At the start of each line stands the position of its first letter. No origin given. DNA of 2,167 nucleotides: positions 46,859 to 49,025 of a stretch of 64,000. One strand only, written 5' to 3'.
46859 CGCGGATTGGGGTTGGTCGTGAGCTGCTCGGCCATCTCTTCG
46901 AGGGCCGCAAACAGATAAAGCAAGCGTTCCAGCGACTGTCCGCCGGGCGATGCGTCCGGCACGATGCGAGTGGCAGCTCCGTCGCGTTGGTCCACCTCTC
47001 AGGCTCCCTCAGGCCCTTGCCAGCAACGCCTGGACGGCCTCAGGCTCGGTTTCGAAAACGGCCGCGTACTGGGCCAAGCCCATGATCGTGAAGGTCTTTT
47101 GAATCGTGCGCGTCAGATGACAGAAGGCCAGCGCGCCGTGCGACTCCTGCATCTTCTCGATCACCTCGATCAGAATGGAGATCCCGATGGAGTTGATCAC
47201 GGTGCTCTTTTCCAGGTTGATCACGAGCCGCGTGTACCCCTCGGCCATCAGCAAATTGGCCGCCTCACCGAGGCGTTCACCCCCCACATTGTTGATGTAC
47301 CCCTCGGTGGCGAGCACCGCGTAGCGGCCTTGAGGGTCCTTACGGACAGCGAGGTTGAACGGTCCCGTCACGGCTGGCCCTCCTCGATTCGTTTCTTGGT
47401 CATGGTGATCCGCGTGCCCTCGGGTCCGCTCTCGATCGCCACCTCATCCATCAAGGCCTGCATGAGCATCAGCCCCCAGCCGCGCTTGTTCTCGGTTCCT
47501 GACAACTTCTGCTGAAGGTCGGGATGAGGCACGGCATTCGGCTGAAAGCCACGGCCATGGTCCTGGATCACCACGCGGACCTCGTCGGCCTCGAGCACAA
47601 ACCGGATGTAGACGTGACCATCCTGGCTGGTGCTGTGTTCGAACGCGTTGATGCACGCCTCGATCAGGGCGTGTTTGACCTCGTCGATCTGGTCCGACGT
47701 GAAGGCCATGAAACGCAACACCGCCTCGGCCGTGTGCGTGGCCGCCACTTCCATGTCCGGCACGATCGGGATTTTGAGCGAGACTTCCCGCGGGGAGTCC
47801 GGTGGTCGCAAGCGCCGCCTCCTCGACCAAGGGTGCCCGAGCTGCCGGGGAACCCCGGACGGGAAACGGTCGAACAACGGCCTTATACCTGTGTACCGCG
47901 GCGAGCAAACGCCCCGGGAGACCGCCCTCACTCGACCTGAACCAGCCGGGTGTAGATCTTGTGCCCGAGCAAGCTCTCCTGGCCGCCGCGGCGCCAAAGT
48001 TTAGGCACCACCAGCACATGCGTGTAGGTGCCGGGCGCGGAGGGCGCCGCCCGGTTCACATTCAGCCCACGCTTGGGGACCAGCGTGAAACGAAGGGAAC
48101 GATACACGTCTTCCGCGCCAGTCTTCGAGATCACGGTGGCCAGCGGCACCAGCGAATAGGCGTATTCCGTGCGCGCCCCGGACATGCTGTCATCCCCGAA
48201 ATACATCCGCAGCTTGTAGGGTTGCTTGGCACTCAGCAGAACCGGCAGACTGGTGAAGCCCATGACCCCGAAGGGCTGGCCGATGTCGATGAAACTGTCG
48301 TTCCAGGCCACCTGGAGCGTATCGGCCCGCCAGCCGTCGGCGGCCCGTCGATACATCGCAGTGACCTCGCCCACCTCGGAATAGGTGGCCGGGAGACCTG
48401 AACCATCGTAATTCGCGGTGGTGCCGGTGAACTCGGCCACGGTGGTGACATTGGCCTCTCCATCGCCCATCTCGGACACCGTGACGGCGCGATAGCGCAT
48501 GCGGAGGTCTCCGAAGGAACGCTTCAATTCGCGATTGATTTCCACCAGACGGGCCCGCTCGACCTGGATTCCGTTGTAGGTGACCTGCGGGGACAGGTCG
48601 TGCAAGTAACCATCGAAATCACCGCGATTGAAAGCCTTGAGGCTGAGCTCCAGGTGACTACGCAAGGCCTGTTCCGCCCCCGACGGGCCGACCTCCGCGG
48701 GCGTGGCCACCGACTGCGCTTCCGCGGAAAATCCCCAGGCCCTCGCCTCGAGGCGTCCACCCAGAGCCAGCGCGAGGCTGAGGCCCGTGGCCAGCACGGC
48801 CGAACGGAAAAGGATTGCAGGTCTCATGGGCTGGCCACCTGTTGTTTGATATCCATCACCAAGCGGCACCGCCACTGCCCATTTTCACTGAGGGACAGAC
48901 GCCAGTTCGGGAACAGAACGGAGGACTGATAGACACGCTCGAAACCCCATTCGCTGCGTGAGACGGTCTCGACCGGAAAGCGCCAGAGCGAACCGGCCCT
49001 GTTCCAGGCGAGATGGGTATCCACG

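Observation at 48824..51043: Full-length GH57 pseudo-enzyme beside an active GH57 branching enzyme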

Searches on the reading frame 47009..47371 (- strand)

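Call 3: search_protein_families(library=pfam, proteins=[window:47009-47371:-])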
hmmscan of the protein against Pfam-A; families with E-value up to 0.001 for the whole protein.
window:47009-47371:- (120 aa): 2 families
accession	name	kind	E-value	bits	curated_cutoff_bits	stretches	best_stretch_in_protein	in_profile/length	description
PF01740.26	STAS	-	6.8e-09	35.9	22.6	1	41-112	34-106/106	STAS domain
PF13466.11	STAS_2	-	0.00037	21.1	29.2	1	33-99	14-79/80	STAS domain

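Call 45: search_protein_families(library=ncbifam, proteins=[window:47009-47371:-], max_evalue=0.01)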
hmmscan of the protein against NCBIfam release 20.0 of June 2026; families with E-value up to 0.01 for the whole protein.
window:47009-47371:- (120 aa): 2 families
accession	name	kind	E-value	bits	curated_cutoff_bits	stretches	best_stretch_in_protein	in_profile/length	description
TIGR00377.1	ant_ant_sig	superfamily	9.3e-09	35.1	53.45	1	7-108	3-105/108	anti-sigma factor antagonist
TIGR02886.1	spore_II_AA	equivalog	1.9e-07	31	114.75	1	39-112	32-105/106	anti-sigma F factor antagonist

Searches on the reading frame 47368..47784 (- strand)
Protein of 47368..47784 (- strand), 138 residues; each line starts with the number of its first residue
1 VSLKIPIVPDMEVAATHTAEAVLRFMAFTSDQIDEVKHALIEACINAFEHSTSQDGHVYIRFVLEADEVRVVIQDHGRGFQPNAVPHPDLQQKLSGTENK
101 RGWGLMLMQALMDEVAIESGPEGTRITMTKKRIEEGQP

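Call 45: search_protein_families(library=ncbifam, proteins=[window:47368-47784:-], max_evalue=0.01)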
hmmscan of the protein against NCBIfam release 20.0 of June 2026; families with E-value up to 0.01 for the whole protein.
window:47368-47784:- (138 aa): 9 families
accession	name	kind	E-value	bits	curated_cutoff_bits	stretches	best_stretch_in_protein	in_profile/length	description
NF003144.0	PRK04069.1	equivalog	2.1e-19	69.5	145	1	2-132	9-143/161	anti-sigma B factor RsbW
TIGR01925.2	spIIAB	equivalog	5.3e-17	62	135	1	7-131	9-135/137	anti-sigma F factor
TIGR01924.1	rsbW_low_gc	equivalog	6.9e-16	58.1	155.05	1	2-130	9-141/159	anti-sigma B factor RsbW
NF041045.1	RsbA_anti_sig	subfamily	1e-07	31.5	210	1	14-129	193-301/303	anti-sigma factor RsbA family regulatory protein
NF008298.1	PRK11086.1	subfamily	0.00017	20.2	520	1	39-115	430-503/529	DcuS/MalK family sensor histidine kinase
NF052443.1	SensHisKinMctS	equivalog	0.00022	19.7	700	1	21-128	341-444/457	two-component system sensor histidine kinase MctS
TIGR02966.1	phoR_proteo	equivalog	0.00072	18.7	334.2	1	33-87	227-280/333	phosphate regulon sensor histidine kinase PhoR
NF033792.0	ActS_PrrB_HisK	equivalog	0.00091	18.2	350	1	33-95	309-371/423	ActS/PrrB/RegB family redox-sensitive histidine kinase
TIGR02916.1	PEP_his_kin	equivalog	0.0069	15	300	1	34-84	578-627/679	XrtA/PEP-CTERM system histidine kinase PrsK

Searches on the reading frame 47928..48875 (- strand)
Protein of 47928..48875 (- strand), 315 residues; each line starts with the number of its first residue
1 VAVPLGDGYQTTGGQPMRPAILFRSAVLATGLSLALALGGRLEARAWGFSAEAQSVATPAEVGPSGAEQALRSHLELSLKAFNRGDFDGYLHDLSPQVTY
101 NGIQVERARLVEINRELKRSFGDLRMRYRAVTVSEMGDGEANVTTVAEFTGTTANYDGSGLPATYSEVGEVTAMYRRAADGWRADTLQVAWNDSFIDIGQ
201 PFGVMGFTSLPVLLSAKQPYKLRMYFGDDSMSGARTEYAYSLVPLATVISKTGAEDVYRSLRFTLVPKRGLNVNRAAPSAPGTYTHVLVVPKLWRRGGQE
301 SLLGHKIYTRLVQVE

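Call 3: search_protein_families(library=pfam, proteins=[window:47928-48875:-])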
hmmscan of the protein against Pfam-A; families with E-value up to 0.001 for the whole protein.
window:47928-48875:- (315 aa): 1 family
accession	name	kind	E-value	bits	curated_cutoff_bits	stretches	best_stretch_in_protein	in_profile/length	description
PF12680.13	SnoaL_2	-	0.0006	20.8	27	0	79-180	5-96/102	SnoaL-like domain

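Call 45: search_protein_families(library=ncbifam, proteins=[window:47928-48827:-], max_evalue=0.01)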
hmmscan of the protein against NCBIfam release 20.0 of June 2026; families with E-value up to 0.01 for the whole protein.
window:47928-48827:- (299 aa): 0 families

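Call 52: find_homologous_proteins(query=window:47928-48827:-, max_evalue=0.001)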
Query window:47928-48827:- (299 aa): 28 proteins with E <= 0.001 among 8000 candidates.
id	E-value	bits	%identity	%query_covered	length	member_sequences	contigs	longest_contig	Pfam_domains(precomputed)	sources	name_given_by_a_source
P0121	6.9e-194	660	100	100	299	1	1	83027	-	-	-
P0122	4.9e-114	398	65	91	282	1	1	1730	-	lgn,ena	-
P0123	5.8e-112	392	67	87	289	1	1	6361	-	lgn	-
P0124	1.3e-111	390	64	91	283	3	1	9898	-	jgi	jgi:hypothetical protein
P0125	4.9e-111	389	66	88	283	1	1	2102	-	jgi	jgi:hypothetical protein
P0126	7.0e-111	388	67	86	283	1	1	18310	-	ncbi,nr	ncbi:MAG: hypothetical protein VKQ33_05605 [Candidatus Sericytochromatia bacterium]|nr:hypothetical 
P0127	3.7e-108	379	66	84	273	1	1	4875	-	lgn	-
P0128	1.8e-107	377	65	87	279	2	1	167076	-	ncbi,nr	ncbi:MAG: hypothetical protein VKN33_04140 [Candidatus Sericytochromatia bacterium]|nr:hypothetical 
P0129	8.3e-107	375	65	84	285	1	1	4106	-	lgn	-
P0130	3.1e-105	370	65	83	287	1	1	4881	-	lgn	-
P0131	4.4e-104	366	64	85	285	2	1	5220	-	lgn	-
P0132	1.8e-103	364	64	84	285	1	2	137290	-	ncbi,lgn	-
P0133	5.4e-103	362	63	82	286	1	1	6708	-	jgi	jgi:hypothetical protein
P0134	7.3e-101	355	61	88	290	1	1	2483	-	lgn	-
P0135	1.6e-100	354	62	82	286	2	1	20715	-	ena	-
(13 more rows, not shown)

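Call 60: predict_structure(alignment_id=A2)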
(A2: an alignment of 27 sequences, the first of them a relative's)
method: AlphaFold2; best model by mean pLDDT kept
length: 299 residues; sequences in the alignment: 27
mean_pLDDT: 87.8   pTM: 0.78
mean pLDDT of the five models: 87.8, 86.8, 86.3, 86.1, 85.1
residues with pLDDT >= 90: 228; 70-90: 25; 50-70: 28; < 50: 18
segments of 3 or more residues with pLDDT < 50: 1-3, 26-35
pLDDT, mean of each block of 10 residues (from residue 1): 48 51 47 49 74 97 98 98 97 98 98 98 96 98 96 98 96 96 84 88 91 81 96 94 95 92 96 94 93 96
secondary structure, 60 per line:
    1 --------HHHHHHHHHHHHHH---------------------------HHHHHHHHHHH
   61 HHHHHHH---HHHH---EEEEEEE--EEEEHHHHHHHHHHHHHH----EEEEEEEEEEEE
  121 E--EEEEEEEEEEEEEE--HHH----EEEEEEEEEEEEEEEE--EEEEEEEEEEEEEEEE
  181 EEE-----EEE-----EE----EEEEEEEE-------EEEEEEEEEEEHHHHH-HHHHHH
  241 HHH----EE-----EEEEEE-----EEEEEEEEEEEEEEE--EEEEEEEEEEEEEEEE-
elements in order: H9-22 H50-67 H71-74 E78-84 E87-90 H91-104 E109-121 E124-137 E147-162 E165-183 E189-191 E203-210 E218-228 H229-233 H235-243 E255-260 E266-280 E283-298

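Call 62: search_protein_representatives(alignment_id=A2)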
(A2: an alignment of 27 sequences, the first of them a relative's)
Query: 27 sequences, 286 profile positions. Proteins with E-value up to 0.001 (for the whole library): 8; up to 1e-10: 5; up to 1e-30: 4. The best 8 are listed.
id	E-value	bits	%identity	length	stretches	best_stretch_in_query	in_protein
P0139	1.9e-134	463.4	-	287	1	5-286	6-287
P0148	2.0e-112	391.1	-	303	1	7-286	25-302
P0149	2.1e-69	249.9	-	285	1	30-286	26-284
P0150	2.8e-69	249.6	-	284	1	27-286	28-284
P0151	2.2e-16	76.0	-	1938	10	170-212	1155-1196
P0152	1.3e-06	43.9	-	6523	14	154-211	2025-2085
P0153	5.2e-06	41.9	-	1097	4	162-212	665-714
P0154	2.5e-04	36.4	-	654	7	30-114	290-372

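Call 63: fold_search(model_id=the predicted structure, library=pdb)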
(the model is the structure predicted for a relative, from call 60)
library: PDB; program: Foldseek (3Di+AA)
matches with E <= 10: 1246; with E <= 0.001: 227
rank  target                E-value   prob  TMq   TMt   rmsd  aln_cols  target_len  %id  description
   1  8uqf_B                2.8e-06  1.00  0.34  0.74   3.0       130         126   16  Crystal structure of designed cortisol-binding protein hcy129_mpnn5 (released 2024-11-20)
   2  8f3o                  3.9e-06  1.00  0.30  0.15  17.7       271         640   10  Crystal structure of Penicillin Binding Protein 5 (PBP5) R464A variant apo form from Enterococcus faecium (released 2023-07-05)
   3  8f3x                  4.2e-06  1.00  0.30  0.15  18.7       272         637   10  Crystal structure of Penicillin Binding Protein 5 (PBP5) Poly-Gly variant apo form from Enterococcus faecium (released 2023-11-15)
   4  8f3f                  9.9e-06  1.00  0.30  0.15  18.7       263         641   10  Crystal structure of Penicillin Binding Protein 5 (PBP5) T485M variant apo form from Enterococcus faecium (released 2023-07-05)
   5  3cnx_C                1.1e-05  1.00  0.33  0.61   4.2       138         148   17  CRYSTAL STRUCTURE OF A PUTATIVE DEHYDRATASE FROM THE NTF2-LIKE FAMILY (SAV_4671) FROM STREPTOMYCES AVERMITILIS AT 2.10 (released 2008-04-08)
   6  5ig5_A                1.1e-05  1.00  0.33  0.65   4.3       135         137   19  Crystal structure of N. vectensis CaMKII-B hub at pH 4.2 (released 2016-03-23)
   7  2gey_B                1.1e-05  1.00  0.30  0.62   3.6       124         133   19  Crystal Structure of AclR a putative hydroxylase from Streptomyces galilaeus (released 2006-07-18)
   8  3hx8_C                1.2e-05  1.00  0.33  0.72   3.4       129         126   16  Crystal structure of putative ketosteroid isomerase (NP_103587.1) from Mesorhizobium loti at 1.45 A resolution (released 2009-07-07)
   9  5ig5_D                1.2e-05  1.00  0.32  0.63   4.5       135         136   20  Crystal structure of N. vectensis CaMKII-B hub at pH 4.2 (released 2016-03-23)
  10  7rec_G                1.3e-05  1.00  0.30  0.63   4.1       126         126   19  Structure of Thr354Asn, Glu355Gln, Thr412Asn, Ile414Met, Ile464His, and Phe467Met mutant human CaMKII alpha hub bound  (released 2021-07-21)
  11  8f3z                  1.3e-05  1.00  0.30  0.15  17.7       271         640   10  Crystal structure of Penicillin Binding Protein 5 (PBP5) S422A variant apo form from Enterococcus faecium (released 2023-07-05)
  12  7ury_F                1.5e-05  1.00  0.29  0.60   4.5       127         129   21  Tetradecameric hub domain of CaMKII beta (released 2022-05-11)
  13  3hx8_B                1.5e-05  1.00  0.32  0.69   3.6       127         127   15  Crystal structure of putative ketosteroid isomerase (NP_103587.1) from Mesorhizobium loti at 1.45 A resolution (released 2009-07-07)
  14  5ig5_F                1.5e-05  1.00  0.33  0.62   4.2       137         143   20  Crystal structure of N. vectensis CaMKII-B hub at pH 4.2 (released 2016-03-23)
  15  7urw_D                1.5e-05  1.00  0.31  0.65   4.1       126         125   21  Tetradecameric hub domain of CaMKII beta (released 2022-05-11)
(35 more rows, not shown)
